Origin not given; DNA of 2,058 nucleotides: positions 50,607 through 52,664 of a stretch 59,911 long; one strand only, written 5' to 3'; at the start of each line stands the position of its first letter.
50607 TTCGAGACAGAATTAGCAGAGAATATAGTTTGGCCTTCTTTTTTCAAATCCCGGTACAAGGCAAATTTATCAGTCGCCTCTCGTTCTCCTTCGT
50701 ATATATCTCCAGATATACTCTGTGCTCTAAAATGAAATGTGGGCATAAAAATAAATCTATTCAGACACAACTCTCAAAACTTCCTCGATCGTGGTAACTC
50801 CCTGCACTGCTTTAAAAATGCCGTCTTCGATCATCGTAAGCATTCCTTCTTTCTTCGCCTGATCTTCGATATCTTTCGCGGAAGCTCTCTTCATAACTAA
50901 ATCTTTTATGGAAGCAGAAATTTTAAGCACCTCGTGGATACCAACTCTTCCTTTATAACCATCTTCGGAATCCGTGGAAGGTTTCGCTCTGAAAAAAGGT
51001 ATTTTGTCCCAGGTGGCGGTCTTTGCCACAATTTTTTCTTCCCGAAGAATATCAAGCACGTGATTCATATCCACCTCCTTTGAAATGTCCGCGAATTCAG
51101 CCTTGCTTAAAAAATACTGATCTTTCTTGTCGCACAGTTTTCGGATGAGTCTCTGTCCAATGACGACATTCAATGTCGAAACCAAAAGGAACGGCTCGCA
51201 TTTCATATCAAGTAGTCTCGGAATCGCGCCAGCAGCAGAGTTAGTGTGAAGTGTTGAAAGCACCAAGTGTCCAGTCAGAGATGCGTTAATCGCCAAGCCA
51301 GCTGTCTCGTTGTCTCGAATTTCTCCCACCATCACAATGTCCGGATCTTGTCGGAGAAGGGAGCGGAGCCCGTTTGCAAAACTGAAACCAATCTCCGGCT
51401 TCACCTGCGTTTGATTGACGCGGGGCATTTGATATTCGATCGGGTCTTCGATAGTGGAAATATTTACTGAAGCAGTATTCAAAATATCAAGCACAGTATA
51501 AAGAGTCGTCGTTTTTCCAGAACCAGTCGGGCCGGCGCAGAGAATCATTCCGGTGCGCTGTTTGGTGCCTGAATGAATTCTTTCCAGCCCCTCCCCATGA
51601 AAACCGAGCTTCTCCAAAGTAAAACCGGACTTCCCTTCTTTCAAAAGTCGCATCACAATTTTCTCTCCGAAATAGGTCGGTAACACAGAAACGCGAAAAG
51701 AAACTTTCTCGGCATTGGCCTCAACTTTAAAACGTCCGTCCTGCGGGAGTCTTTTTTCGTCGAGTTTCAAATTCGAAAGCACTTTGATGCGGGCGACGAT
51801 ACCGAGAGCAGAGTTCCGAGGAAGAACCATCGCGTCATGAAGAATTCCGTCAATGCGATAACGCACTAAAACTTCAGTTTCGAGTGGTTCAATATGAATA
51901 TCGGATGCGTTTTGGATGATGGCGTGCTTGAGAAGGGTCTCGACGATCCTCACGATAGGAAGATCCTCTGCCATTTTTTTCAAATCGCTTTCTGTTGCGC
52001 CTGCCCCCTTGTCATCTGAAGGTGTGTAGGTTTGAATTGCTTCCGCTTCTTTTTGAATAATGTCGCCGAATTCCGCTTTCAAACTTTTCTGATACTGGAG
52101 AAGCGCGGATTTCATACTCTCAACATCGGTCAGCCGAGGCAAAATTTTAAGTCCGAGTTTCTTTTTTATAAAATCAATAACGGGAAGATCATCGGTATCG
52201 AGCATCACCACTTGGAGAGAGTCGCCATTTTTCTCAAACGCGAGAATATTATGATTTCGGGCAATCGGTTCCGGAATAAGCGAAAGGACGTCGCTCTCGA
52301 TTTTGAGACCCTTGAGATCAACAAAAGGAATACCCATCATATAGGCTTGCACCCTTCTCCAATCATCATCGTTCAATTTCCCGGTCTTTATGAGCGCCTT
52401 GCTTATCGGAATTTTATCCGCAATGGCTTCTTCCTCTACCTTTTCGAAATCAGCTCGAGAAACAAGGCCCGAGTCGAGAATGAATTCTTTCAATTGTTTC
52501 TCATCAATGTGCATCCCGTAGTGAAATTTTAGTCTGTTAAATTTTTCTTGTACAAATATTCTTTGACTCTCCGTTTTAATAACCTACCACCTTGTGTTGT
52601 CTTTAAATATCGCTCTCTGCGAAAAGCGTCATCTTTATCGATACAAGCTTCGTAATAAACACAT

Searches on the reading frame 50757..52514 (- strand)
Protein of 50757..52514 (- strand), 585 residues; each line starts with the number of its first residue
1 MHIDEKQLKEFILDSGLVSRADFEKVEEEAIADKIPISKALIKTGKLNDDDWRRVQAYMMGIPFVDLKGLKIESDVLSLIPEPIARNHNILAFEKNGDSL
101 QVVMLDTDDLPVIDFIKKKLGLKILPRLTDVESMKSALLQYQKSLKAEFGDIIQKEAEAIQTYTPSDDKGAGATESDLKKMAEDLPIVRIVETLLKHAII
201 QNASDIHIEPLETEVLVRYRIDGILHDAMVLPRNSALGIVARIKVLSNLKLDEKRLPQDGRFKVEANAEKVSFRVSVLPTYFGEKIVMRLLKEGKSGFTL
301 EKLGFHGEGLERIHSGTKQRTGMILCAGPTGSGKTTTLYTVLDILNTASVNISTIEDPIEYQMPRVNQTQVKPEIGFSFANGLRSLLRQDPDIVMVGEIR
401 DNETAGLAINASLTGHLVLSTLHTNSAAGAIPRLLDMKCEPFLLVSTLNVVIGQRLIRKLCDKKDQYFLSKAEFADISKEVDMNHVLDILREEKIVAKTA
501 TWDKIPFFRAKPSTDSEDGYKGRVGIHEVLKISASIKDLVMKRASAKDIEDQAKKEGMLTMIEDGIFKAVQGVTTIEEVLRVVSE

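Call 59: search_protein_families(library=pfam, proteins=[window:50757-52514:-], max_evalue=0.001)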
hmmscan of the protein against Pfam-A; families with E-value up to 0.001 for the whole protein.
window:50757-52514:- (585 aa): 2 families
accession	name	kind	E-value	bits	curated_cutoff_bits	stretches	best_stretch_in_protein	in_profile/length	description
PF00437.27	T2SSE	-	3.1e-121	404.9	24.9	1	182-581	3-370/370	Type II/IV secretion system protein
PF05157.20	MshEN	-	3.8e-12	46.5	23.1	1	60-145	1-87/90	MshEN domain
